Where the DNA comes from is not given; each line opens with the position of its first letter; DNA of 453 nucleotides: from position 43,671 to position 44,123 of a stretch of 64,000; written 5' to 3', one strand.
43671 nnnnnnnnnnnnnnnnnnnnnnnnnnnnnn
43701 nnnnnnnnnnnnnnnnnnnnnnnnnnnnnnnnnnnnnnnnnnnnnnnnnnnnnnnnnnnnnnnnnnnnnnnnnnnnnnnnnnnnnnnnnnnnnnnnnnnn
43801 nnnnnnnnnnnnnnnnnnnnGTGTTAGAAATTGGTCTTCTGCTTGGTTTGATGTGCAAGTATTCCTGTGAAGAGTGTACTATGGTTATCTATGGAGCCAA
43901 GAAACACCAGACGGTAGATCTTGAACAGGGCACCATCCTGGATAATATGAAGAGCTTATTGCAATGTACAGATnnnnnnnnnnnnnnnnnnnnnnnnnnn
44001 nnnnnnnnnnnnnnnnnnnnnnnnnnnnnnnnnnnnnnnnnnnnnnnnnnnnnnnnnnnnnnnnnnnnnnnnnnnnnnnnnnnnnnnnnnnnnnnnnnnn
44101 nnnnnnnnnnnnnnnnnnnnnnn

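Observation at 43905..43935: One-nucleotide frame disruption inside a conserved TEP1 exon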

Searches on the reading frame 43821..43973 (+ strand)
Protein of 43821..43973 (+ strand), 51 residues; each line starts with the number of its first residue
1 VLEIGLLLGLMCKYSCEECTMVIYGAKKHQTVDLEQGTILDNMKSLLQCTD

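Call 5: find_homologous_proteins(query=window:43821-43973:+)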
Query seq(51 aa) (51 aa): 1 proteins with E <= 0.001 among 1 candidates.
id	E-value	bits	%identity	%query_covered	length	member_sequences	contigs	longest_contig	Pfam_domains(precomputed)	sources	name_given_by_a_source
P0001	6.9e-11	59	59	90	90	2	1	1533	-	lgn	-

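Call 24: list_cluster_members(proteins=[P0035, P0009, P0036, P0073, P0047, P0050, P0063, P0016, P0043, P0001])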
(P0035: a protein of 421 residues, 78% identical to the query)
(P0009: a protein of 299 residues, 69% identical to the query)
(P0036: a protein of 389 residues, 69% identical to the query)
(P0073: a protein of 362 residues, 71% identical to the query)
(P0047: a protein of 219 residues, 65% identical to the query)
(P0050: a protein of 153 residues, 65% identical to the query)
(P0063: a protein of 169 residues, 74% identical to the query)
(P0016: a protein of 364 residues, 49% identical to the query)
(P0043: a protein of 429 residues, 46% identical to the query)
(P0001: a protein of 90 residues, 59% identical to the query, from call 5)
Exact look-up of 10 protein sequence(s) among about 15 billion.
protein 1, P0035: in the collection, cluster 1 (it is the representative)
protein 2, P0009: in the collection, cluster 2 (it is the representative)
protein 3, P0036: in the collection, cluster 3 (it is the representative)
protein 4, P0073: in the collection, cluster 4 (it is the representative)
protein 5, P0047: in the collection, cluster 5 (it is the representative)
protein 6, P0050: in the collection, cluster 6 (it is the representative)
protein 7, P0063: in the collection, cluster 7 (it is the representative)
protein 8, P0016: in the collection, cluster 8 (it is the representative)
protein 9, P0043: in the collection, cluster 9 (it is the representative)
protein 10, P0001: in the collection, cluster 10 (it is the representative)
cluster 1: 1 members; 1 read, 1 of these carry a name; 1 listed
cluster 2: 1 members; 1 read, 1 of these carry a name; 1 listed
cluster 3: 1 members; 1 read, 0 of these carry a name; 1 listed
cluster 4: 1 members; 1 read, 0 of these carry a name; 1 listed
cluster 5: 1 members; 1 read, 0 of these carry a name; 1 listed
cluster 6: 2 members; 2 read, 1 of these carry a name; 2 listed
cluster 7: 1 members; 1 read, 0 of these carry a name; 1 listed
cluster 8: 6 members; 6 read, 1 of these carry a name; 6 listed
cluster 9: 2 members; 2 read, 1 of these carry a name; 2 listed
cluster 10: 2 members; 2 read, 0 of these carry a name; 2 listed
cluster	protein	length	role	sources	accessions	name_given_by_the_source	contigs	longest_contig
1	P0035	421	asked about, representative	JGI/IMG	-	telomerase protein component 1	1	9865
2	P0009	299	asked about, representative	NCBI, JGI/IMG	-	hypothetical protein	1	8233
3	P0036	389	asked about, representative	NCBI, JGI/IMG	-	-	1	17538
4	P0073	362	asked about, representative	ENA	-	-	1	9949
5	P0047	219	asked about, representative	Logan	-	-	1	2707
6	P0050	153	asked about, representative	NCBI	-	-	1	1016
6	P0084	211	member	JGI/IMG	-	hypothetical protein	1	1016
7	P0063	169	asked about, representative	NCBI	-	-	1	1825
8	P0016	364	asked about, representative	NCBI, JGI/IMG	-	telomerase protein component 1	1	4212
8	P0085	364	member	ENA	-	-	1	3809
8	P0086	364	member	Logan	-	-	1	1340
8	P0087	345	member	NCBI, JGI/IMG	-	-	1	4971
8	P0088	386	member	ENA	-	-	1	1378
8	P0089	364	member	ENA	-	-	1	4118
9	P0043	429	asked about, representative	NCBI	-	-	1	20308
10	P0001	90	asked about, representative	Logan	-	-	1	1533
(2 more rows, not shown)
